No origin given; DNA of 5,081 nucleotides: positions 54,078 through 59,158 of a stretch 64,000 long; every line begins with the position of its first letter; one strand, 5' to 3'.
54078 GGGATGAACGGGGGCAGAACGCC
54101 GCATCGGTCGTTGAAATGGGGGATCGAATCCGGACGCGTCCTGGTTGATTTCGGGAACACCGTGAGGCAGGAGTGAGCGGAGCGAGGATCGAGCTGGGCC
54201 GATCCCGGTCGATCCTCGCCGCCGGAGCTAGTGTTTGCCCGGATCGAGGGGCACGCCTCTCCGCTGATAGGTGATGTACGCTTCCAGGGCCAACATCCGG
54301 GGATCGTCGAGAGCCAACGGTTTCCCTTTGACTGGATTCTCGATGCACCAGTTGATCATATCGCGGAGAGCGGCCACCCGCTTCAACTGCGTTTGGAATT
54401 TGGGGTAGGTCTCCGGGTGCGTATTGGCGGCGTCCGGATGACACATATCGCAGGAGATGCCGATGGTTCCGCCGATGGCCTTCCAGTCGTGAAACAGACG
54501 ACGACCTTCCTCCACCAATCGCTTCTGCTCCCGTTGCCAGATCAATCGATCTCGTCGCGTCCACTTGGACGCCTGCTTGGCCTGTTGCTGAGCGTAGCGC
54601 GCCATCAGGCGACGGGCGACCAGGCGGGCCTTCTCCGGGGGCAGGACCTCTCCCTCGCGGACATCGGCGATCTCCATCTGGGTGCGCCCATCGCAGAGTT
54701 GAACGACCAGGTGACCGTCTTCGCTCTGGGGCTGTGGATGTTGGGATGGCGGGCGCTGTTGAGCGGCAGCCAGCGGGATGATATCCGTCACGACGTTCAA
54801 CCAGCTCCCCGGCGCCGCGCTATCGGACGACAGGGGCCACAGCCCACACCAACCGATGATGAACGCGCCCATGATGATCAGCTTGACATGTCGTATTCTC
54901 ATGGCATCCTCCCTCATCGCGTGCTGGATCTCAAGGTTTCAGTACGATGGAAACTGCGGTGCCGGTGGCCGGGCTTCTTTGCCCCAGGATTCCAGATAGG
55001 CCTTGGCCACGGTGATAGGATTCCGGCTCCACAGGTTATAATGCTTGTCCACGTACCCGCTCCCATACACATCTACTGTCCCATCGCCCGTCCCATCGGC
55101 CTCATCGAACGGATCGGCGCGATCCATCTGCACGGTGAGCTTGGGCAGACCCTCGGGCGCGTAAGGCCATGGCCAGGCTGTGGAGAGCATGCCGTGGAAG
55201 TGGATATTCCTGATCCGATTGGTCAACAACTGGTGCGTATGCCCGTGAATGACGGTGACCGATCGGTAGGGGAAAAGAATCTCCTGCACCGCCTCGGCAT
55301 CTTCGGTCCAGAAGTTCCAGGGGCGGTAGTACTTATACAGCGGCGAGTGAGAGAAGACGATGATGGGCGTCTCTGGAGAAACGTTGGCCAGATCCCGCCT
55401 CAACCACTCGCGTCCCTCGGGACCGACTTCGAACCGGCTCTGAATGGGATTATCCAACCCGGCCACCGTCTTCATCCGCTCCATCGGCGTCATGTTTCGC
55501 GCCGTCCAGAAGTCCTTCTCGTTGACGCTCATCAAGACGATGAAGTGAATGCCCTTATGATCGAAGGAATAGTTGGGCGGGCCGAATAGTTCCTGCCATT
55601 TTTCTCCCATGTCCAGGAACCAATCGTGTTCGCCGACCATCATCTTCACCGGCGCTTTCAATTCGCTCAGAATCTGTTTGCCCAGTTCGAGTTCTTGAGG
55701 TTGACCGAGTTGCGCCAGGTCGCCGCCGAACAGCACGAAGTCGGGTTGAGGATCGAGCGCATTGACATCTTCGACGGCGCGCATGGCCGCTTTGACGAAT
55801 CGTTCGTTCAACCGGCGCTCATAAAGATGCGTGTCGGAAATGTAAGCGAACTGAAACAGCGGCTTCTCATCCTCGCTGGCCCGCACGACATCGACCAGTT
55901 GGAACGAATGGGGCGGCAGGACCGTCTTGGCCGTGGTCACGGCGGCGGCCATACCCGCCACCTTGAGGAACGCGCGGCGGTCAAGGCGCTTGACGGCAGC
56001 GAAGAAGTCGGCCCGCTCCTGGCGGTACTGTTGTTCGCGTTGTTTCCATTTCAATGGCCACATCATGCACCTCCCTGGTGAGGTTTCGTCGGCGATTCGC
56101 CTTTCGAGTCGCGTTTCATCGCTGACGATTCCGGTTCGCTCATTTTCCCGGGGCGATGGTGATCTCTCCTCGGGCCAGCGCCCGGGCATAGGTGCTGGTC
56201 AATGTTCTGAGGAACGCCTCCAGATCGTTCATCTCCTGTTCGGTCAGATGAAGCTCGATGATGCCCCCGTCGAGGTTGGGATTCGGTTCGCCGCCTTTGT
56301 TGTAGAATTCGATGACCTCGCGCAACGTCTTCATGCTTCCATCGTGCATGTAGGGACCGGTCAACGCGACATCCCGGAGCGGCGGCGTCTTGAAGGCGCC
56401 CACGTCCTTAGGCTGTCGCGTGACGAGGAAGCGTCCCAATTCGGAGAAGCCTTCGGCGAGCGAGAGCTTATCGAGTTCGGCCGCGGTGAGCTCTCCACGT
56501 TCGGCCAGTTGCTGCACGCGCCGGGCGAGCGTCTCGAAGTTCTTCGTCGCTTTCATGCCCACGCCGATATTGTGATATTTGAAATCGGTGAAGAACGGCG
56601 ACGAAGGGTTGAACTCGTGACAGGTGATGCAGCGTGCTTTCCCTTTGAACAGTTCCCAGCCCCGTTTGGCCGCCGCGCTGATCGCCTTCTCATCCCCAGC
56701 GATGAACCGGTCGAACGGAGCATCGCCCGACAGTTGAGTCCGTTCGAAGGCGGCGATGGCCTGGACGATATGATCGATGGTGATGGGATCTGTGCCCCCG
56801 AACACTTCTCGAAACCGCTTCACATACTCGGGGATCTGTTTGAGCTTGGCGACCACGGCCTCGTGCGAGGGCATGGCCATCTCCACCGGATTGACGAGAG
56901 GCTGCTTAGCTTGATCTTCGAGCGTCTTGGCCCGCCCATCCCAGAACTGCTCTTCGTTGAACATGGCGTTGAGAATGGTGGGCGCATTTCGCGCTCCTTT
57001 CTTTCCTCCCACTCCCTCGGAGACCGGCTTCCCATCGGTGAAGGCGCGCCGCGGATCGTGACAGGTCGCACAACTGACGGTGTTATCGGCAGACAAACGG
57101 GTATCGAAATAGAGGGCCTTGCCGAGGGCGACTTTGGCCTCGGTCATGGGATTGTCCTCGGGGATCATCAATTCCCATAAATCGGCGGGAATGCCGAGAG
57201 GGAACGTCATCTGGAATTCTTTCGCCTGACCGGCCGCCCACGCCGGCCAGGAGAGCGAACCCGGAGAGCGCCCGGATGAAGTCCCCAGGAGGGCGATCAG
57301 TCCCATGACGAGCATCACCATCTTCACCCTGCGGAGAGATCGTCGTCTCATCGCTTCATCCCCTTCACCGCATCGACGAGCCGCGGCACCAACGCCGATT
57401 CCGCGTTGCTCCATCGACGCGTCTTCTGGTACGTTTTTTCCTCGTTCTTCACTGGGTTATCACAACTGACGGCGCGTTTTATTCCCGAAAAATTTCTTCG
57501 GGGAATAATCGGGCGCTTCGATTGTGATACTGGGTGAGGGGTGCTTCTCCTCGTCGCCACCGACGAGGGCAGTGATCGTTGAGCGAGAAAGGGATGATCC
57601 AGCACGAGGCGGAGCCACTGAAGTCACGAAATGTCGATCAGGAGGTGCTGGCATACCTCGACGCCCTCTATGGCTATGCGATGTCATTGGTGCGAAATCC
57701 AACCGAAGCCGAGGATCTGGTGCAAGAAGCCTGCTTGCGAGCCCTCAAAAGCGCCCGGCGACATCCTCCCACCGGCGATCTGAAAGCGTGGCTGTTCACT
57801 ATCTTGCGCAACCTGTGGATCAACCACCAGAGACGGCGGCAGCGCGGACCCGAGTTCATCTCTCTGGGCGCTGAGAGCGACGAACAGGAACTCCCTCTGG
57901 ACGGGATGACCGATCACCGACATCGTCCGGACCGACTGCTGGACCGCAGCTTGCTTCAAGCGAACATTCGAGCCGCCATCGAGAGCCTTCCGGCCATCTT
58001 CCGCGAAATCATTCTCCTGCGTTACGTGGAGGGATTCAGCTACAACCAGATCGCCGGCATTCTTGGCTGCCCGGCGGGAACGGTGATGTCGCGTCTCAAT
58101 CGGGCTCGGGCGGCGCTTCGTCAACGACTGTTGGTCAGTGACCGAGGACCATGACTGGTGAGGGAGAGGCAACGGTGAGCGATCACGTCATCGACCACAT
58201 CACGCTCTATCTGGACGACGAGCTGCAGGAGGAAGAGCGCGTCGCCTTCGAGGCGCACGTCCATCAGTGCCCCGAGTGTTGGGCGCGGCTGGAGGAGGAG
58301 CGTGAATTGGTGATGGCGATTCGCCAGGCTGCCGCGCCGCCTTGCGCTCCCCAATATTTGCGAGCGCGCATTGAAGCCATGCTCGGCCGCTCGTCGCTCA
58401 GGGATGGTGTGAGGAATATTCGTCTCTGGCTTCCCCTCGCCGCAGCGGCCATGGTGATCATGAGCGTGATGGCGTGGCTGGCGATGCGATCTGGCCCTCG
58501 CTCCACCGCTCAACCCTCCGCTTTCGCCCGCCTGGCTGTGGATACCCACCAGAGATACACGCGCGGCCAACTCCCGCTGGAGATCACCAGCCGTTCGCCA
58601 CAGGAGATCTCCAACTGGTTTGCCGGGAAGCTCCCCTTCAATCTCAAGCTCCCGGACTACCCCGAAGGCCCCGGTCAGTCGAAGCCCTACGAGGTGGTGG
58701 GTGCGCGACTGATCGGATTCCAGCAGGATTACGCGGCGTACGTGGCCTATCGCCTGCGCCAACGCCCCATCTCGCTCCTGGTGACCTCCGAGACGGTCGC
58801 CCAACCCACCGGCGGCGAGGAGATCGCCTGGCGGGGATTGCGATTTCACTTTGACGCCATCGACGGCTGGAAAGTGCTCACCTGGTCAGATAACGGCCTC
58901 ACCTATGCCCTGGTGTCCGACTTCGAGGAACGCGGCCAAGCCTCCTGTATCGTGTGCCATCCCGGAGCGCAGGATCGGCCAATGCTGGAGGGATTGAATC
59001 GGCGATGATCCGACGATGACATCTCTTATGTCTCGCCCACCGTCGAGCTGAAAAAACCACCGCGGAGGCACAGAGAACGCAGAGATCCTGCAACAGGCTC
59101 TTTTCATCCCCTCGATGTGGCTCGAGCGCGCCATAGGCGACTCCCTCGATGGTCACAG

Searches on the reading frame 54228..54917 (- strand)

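Call 12: search_protein_families(library=pfam, proteins=[window:54228-54917:-], max_evalue=0.01)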
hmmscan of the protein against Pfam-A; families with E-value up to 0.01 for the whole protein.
window:54228-54917:- (229 aa): 1 family
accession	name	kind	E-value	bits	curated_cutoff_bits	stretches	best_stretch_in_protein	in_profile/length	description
PF21342.2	SoxA-TsdA_cyt-c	-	4.9e-14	52.5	27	1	144-224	5-88/88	SoxA/TsdA, cytochrome c domain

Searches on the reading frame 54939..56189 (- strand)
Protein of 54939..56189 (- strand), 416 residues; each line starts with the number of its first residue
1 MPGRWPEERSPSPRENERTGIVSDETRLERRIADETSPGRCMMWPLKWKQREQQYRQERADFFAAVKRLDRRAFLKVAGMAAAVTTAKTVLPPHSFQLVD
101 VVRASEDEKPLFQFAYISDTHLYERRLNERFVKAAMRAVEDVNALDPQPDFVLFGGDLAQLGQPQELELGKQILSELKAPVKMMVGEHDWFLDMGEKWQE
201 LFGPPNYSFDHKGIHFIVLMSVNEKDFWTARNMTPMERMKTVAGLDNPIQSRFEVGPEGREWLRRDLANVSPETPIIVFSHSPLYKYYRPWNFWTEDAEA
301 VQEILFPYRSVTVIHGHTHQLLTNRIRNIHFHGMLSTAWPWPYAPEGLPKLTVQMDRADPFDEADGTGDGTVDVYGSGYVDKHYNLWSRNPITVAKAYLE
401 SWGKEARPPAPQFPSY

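Call 12: search_protein_families(library=pfam, proteins=[window:54939-56189:-], max_evalue=0.01)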
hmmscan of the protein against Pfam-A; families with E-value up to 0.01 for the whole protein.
window:54939-56189:- (416 aa): 2 families
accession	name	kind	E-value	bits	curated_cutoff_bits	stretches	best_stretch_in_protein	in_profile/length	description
PF00149.33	Metallophos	-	9.6e-18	65.7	21.5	1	114-320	3-190/191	Calcineurin-like phosphoesterase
PF12850.12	Metallophos_2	-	0.00043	20.8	27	1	114-328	3-126/154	Calcineurin-like phosphoesterase superfamily domain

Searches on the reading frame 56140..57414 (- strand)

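Call 12: search_protein_families(library=pfam, proteins=[window:56140-57414:-], max_evalue=0.01)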
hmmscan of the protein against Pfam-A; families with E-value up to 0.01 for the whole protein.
window:56140-57414:- (424 aa): 4 families
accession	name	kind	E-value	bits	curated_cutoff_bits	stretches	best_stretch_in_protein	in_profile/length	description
PF03150.19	CCP_MauG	-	2.5e-63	213.6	25.6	1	92-243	1-149/149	Di-haem cytochrome c peroxidase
PF00034.26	Cytochrom_C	-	7.3e-08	34.1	21.3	0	95-184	1-67/90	Cytochrome c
PF21419.2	RoxA-like_Cyt-c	-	0.0021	18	26.7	1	341-368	2-29/39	RoxA-like, cytochrome c-like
PF09086.16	DUF1924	-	0.0026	18.5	22.5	0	91-121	4-35/96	Domain of unknown function (DUF1924)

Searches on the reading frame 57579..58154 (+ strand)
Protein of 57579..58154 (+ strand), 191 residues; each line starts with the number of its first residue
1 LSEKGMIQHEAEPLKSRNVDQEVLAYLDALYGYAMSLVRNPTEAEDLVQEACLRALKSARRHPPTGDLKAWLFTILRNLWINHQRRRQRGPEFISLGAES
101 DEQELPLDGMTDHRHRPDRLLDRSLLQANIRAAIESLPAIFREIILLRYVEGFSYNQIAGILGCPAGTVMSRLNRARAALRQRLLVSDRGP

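Call 12: search_protein_families(library=pfam, proteins=[window:57579-58154:+], max_evalue=0.01)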
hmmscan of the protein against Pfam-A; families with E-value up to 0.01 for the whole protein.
window:57579-58154:+ (191 aa): 9 families
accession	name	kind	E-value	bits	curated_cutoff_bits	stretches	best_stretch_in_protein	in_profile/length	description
PF04542.20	Sigma70_r2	-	3.1e-19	69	24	1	24-89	3-70/71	Sigma-70 region 2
PF08281.18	Sigma70_r4_2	-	5.3e-17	61.7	25.7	1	129-180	3-54/54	Sigma-70, region 4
PF04545.22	Sigma70_r4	-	1.1e-11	44.5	24.1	1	133-182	1-50/50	Sigma-70, region 4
PF07638.17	Sigma70_ECF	-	6.4e-07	29.9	21.1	1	43-184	48-183/185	ECF sigma factor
PF22029.2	PhyR_sigma2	-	7.5e-06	26.3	27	1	32-76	10-54/55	Sigma2 domain of PhyR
PF22233.2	PhyR_sigma-like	-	0.00021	21.5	27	1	138-177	5-44/50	Response regulator PhyR, sigma-like domain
PF13384.12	HTH_23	-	0.00073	19.7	24.6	1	145-175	10-40/50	Homeodomain-like domain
PF13518.12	HTH_28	-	0.0016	18.9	25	1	141-178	1-38/52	Helix-turn-helix domain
PF13936.12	HTH_38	-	0.0031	17.7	27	1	142-170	10-38/44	Helix-turn-helix domain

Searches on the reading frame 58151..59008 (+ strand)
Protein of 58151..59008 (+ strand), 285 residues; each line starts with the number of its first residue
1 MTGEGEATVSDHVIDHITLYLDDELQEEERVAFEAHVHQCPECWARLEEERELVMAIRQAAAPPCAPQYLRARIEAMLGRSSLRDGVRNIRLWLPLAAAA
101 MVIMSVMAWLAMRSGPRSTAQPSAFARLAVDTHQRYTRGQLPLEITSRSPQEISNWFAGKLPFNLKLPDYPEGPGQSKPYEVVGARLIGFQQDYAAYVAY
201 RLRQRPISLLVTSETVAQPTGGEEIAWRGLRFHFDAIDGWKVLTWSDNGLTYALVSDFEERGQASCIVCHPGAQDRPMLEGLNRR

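Call 12: search_protein_families(library=pfam, proteins=[window:58151-59008:+], max_evalue=0.01)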
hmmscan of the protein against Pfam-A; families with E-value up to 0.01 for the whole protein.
window:58151-59008:+ (285 aa): 1 family
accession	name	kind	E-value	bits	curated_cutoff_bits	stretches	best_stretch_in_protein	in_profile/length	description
PF13490.11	zf-HC2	-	2.9e-09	37.3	22.2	1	12-43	3-34/35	Putative zinc-finger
